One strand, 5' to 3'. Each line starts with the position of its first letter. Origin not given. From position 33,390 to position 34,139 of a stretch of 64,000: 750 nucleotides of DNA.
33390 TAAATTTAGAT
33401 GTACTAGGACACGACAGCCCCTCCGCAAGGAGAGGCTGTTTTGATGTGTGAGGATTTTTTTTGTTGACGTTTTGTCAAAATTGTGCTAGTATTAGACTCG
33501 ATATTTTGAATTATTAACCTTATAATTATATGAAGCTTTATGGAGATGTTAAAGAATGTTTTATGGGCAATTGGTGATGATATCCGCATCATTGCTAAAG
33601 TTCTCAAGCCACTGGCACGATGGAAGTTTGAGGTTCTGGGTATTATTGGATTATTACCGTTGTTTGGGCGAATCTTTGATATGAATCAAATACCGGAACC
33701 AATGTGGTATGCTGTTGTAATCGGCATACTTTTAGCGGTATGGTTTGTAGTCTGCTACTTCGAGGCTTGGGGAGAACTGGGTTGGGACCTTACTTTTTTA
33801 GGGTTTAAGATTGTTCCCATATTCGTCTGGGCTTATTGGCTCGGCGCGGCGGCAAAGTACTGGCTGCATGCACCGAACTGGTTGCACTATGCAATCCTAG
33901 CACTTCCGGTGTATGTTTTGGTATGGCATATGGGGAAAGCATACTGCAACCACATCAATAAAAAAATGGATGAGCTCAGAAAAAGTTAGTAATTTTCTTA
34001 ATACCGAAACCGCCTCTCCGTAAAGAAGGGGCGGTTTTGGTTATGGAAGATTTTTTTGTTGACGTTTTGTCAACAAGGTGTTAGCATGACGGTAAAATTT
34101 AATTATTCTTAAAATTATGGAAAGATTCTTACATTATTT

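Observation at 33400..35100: Cassette-like array: three diverged paralogous small membrane-protein genes separated by near-identical terminator-promoter modules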

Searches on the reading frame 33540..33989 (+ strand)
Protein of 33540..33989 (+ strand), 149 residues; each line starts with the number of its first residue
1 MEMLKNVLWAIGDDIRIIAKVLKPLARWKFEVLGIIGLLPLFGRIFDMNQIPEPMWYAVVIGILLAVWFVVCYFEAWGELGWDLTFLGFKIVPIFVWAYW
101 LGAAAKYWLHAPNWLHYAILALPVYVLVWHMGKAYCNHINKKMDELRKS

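Call 6: search_protein_families(library=pfam, proteins=[window:33540-33989:+], max_evalue=1)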
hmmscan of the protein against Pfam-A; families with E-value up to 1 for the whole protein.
window:33540-33989:+ (149 aa): 0 families

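Call 7: search_protein_families(library=phrogs, proteins=[window:33540-33989:+], max_evalue=1)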
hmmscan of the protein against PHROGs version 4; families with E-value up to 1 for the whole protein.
window:33540-33989:+ (149 aa): 3 families
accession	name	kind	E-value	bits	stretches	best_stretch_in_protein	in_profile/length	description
phrog_18981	-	unknown function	0.15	13.4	0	120-146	15-40/60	-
phrog_37331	-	unknown function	0.16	13.1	1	6-19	10-23/54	-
phrog_28833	-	unknown function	0.63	11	1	23-77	3-53/85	-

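Call 15: find_homologous_proteins(query=A1, max_evalue=0.01)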
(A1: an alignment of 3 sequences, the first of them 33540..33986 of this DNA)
Query A1 (3 sequences) (149 aa, profile of the alignment): 4 proteins with E <= 0.01 among 1904 candidates.
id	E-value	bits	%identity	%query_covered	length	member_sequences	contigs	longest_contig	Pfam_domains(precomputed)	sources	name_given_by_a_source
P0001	2.8e-61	224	100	100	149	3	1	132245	-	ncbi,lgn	-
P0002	5.2e-53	197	26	95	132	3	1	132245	-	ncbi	-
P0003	7.8e-36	141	43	19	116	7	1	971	-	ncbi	-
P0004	1.6e-34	137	43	19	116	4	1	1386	-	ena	-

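Call 16: find_encoding_contigs(protein=P0001, flank=10000, max_places=6)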
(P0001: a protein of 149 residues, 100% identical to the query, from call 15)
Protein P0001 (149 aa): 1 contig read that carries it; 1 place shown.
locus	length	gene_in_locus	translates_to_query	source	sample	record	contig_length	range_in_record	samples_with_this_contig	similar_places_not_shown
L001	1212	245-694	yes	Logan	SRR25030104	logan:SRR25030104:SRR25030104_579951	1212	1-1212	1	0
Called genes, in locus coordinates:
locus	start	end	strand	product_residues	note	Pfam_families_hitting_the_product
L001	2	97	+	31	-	?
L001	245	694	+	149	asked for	-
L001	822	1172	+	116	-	-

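Call 17: find_encoding_contigs(protein=P0004, flank=10000, max_places=6)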
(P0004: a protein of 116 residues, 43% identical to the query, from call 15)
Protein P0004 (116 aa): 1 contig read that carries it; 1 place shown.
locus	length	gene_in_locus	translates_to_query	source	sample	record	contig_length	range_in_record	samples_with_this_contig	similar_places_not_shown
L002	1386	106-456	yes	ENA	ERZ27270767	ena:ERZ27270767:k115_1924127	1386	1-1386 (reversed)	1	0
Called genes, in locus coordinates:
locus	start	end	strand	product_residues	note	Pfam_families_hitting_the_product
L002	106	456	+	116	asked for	-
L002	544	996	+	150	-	-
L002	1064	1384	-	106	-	?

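Call 18: find_encoding_contigs(protein=P0003, flank=10000, max_places=10)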
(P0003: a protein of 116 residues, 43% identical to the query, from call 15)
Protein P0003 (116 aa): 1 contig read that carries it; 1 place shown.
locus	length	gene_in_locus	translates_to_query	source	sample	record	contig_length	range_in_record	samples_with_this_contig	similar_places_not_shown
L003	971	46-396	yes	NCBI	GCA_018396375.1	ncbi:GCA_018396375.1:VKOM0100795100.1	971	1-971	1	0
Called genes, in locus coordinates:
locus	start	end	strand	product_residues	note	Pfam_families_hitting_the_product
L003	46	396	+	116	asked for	-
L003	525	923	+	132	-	-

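Call 28: find_homologous_proteins(query=A2, max_evalue=0.1)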
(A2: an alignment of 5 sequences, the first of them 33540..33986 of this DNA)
Query A2 (5 sequences) (149 aa, profile of the alignment): 5 proteins with E <= 0.1 among 3793 candidates.
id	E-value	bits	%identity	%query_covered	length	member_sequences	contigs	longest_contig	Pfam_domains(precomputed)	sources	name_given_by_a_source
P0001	4.4e-47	178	100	100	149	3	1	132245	-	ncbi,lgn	-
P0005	2.6e-43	166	34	32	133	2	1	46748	-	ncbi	-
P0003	6.6e-26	109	43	19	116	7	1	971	-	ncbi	-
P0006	1.1e-25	109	62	9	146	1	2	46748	-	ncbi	-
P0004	1.4e-24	105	43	19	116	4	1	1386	-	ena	-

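Call 41: search_protein_representatives(alignment_id=A3)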
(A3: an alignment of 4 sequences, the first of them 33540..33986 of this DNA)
Query: 4 sequences, 138 profile positions. Proteins with E-value up to 0.001 (for the whole library): 5; up to 1e-10: 5; up to 1e-30: 3. The best 5 are listed.
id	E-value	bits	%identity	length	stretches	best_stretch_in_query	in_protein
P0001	1.2e-51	191.0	-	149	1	1-138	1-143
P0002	3.4e-45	170.1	-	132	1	1-137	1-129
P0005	1.4e-44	168.1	-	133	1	1-138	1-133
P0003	2.2e-30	122.1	-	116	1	19-138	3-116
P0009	1.4e-16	77.4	-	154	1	9-137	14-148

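Call 44: find_encoding_contigs(protein=P0009, flank=10000, max_places=10)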
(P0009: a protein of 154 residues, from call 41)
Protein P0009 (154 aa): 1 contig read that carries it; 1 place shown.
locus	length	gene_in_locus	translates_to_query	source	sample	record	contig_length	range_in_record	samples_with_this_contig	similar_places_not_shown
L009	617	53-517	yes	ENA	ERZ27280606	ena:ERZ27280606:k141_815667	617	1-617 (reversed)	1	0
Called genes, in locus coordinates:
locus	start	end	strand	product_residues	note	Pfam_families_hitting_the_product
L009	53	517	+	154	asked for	-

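Call 52: predict_structure(alignment_id=A3)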
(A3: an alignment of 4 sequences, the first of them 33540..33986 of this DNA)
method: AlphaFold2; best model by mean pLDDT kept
length: 149 residues; sequences in the alignment: 4
mean_pLDDT: 63.7   pTM: 0.43
mean pLDDT of the five models: 63.7, 62.9, 62.8, 61.4, 52.9
residues with pLDDT >= 90: 0; 70-90: 64; 50-70: 61; < 50: 24
segments of 3 or more residues with pLDDT < 50: 31-33, 38-52
pLDDT, mean of each block of 10 residues (from residue 1): 70 65 52 49 47 52 59 55 53 71 78 78 73 74 80
secondary structure, 60 per line:
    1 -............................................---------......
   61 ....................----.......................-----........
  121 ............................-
elements in order: H2-45 H55-80 H85-107 H113-148

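Call 57: fold_search(model_id=the predicted structure, library=pdb)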
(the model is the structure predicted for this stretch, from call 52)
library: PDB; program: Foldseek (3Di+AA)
matches with E <= 10: 3; with E <= 0.001: 0
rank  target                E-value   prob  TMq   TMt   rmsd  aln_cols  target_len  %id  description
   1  7ugc_MODEL_1_A        6.7e+00  0.04  0.26  0.22  20.1       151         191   14  Structure of the N-terminal domain of ViaA (released 2023-03-29)
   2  6ixg_B                7.9e+00  0.02  0.22  0.17  27.2       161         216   15  Crystal structure of native apo SH3BP5 (P41) (released 2019-03-20)
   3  9quq_A                1.0e+01  0.02  0.21  0.16  27.5       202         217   11  cryo-EM structure of TolQR conformation2 in SMA nanodiscs (released 2025-12-17)

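Call 62: search_protein_families(library=padloc, proteins=[window:33540-33986:+, P0005, P0006, P0009], max_evalue=0.1)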
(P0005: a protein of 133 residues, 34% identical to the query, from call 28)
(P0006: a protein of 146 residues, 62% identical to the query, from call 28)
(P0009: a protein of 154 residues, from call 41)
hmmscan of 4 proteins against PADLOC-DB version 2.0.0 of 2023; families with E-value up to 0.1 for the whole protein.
window:33540-33986:+ (149 aa): 0 families

P0005 (133 aa): 0 families

P0006 (146 aa): 0 families

P0009 (154 aa): 0 families

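Call 63: search_protein_families(library=ncbifam, proteins=[window:33540-33986:+, P0005, P0006, P0009], max_evalue=0.1)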
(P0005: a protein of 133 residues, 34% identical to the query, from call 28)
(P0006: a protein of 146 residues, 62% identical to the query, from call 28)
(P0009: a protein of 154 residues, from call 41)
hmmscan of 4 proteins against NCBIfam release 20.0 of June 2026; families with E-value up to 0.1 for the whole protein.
window:33540-33986:+ (149 aa): 0 families

P0005 (133 aa): 0 families

P0006 (146 aa): 0 families

P0009 (154 aa): 0 families

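Call 64: search_solved_structures(query=A3, max_evalue=10)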
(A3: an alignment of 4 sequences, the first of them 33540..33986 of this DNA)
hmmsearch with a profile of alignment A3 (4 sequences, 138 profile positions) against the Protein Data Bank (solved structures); distinct sequences matched with E-value up to 10: 0.

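Call 80: search_protein_families(library=pfam, alignment_id=A6, max_evalue=1)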
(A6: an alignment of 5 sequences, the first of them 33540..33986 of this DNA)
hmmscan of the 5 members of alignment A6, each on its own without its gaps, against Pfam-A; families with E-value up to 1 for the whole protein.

A. member 1, window:33540-33986:+ (149 aa): 0 families

B. families by the number of members that match (of 5 scanned): 8 families
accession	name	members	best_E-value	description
PF03649.18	UPF0014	1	0.0062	Uncharacterised protein family (UPF0014)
PF12963.12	DUF3852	1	0.0063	Protein of unknown function (DUF3852)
PF10166.14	DUF2368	1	0.037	Uncharacterised conserved protein (DUF2368)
PF06341.16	DUF1056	1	0.094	Protein of unknown function (DUF1056)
PF18919.5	DUF5670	1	0.14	Family of unknown function (DUF5670)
PF19529.4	DUF6057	1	0.27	Family of unknown function (DUF6057)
PF06836.17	DUF1240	1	0.8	Protein of unknown function (DUF1240)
PF20485.3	DUF6724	1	0.86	Family of unknown function (DUF6724)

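Call 83: list_cluster_members(proteins=[P0001, P0002, P0003, P0004, P0005, P0006, P0007, P0008, P0009])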
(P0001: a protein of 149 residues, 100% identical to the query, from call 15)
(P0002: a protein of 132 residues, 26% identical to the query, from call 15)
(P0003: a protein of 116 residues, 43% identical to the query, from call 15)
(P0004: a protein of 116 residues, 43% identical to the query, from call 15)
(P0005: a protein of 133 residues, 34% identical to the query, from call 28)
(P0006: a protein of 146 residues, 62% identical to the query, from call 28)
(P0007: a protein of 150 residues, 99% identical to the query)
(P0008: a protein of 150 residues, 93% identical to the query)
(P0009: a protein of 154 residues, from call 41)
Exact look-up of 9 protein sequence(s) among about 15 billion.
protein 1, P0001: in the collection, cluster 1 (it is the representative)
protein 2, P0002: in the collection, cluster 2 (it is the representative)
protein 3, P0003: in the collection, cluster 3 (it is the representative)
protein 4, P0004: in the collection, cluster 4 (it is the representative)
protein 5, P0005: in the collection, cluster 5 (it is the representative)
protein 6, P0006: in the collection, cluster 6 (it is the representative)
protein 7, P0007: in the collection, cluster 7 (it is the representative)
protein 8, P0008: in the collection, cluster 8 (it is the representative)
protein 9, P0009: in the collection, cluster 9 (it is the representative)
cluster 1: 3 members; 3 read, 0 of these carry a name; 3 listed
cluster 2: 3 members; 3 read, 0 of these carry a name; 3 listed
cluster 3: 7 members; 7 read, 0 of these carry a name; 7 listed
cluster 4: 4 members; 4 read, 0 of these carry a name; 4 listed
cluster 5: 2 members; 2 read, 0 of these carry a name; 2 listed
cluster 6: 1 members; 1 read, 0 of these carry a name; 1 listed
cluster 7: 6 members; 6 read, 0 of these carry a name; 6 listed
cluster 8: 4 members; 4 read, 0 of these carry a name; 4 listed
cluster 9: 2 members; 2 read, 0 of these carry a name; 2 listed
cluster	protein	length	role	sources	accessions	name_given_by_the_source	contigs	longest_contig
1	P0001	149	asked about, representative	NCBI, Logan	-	-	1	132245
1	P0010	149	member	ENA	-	-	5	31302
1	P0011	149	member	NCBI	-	-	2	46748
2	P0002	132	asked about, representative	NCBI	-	-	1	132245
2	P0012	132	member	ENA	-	-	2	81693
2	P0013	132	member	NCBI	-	-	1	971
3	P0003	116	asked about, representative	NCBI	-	-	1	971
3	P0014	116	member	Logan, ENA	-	-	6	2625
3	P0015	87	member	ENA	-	-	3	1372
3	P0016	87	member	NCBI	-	-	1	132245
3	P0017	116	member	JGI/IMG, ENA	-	-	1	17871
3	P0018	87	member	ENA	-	-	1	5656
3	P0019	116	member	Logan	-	-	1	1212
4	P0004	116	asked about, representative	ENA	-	-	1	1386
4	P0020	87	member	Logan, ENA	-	-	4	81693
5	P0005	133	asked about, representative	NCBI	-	-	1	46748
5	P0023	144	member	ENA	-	-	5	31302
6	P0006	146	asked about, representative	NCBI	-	-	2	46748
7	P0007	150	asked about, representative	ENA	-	-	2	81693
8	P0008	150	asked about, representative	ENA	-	-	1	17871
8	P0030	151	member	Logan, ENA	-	-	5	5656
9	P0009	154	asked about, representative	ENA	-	-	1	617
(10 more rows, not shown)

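Call 84: find_encoding_contigs(protein=P0023, flank=6000, max_places=8)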
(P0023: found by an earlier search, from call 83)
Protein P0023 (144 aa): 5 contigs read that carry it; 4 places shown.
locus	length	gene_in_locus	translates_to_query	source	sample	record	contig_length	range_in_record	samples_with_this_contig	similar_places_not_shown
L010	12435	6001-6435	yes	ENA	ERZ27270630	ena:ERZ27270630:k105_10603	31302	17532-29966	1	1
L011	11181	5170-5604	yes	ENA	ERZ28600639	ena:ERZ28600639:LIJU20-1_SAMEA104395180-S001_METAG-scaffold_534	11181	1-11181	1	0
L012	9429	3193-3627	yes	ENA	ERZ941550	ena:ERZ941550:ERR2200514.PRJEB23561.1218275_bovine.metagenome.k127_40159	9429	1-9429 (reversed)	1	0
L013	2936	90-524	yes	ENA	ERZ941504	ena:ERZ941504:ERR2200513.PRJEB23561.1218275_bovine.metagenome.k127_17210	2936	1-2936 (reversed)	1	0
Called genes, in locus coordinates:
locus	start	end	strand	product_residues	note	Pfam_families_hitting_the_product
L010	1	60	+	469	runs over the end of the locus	PF00675:Peptidase_M16 (weak), PF05193:Peptidase_M16_C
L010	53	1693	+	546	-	PF00342:PGI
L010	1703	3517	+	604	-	PF02518:HATPase_c, PF13589:HATPase_c_3, PF01119:DNA_mis_repair, PF08676:MutL_C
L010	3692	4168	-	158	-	PF07661:MORN_2 (faint)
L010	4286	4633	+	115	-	PF06810:Phage_scaffold (weak), PF04977:DivIC (weak)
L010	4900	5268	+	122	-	-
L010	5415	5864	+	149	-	-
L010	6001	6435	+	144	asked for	-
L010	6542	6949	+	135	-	-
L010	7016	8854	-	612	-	PF13623:SurA_N_2, PF13624:SurA_N_3, PF04545:Sigma70_r4 (faint), PF13145:Rotamase_2, PF00639:Rotamase, PF13616:Rotamase_3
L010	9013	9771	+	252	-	PF00121:TIM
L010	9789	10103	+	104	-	PF03840:SecG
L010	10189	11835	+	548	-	PF06418:CTP_synth_N, PF00117:GATase, PF07722:Peptidase_C26 (faint)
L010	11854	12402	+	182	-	PF07017:PagP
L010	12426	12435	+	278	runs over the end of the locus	PF00793:DAHP_synth_1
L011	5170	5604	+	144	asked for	-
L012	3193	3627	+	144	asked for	-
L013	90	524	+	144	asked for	-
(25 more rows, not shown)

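Call 85: find_encoding_contigs(protein=P0030, flank=4000, max_places=8)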
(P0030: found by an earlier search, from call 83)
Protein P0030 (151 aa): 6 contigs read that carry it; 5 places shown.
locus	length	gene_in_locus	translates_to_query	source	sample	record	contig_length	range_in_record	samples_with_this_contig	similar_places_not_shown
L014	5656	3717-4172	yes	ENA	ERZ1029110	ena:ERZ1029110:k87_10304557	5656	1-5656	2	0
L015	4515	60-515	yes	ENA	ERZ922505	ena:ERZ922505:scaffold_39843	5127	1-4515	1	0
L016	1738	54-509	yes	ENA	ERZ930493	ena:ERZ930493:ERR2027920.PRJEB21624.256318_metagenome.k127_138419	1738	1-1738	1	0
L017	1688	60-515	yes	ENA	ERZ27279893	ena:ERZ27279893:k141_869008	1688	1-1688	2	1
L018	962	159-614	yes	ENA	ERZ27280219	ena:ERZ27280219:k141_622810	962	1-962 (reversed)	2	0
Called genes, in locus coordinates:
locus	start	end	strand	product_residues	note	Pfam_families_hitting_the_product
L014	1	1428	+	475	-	?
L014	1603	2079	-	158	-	PF07661:MORN_2 (faint)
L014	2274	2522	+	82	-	PF27044:HAUS3_CC (weak), PF04977:DivIC (weak), PF06810:Phage_scaffold (weak)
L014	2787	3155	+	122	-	-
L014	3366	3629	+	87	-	-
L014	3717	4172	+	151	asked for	-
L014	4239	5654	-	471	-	?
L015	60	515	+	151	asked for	-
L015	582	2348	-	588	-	PF13623:SurA_N_2, PF13624:SurA_N_3, PF13145:Rotamase_2, PF00639:Rotamase, PF13616:Rotamase_3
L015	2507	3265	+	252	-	PF00121:TIM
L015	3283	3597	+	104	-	PF03840:SecG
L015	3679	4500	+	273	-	-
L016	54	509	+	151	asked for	-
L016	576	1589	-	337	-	PF00639:Rotamase, PF13145:Rotamase_2, PF13616:Rotamase_3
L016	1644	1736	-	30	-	?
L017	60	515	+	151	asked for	-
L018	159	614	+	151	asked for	-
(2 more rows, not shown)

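Call 86: find_encoding_contigs(protein=P0014, flank=4000, max_places=8)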
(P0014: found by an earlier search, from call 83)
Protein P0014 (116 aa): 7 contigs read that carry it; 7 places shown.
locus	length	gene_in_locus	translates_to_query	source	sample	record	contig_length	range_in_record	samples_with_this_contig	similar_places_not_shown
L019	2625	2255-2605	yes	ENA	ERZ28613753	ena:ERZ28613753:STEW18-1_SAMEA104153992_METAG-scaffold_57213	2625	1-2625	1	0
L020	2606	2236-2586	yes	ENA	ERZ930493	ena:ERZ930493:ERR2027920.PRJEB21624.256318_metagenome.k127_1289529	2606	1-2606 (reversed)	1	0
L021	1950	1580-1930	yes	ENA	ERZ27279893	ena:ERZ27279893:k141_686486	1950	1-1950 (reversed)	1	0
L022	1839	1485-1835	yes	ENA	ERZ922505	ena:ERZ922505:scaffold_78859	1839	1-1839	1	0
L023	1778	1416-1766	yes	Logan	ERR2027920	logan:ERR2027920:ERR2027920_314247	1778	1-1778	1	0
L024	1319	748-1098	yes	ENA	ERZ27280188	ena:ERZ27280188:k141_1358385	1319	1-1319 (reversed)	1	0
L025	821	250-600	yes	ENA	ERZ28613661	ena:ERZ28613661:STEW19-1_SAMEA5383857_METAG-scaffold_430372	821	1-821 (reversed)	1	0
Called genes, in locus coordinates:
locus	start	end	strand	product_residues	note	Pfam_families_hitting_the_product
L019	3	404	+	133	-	?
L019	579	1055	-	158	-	PF07661:MORN_2 (faint)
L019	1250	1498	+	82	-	PF27044:HAUS3_CC (weak), PF04977:DivIC (weak), PF06810:Phage_scaffold (weak)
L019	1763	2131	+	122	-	-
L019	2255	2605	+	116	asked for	-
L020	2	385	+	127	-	?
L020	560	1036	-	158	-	PF07661:MORN_2 (faint)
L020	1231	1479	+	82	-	PF27044:HAUS3_CC (weak), PF04977:DivIC (weak), PF06810:Phage_scaffold (weak)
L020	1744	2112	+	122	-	-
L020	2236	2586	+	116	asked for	-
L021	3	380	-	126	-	?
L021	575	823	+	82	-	PF27044:HAUS3_CC (weak), PF04977:DivIC (weak), PF06810:Phage_scaffold (weak)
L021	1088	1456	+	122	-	-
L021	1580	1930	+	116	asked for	-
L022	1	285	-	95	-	?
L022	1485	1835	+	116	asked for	-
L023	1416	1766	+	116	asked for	-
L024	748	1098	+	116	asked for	-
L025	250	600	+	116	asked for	-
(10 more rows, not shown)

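Call 106: find_related_loci(query=A9, collection=viral_contigs, flank=5000)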
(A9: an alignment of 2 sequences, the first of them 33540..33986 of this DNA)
Query A9 (149 aa) in viral_contigs; peptide patterns used: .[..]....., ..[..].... (x = any residue, [..] = any of these).
24 stretches matched a pattern, but none encodes a relative of the query by tblastn (E <= 1e-3).
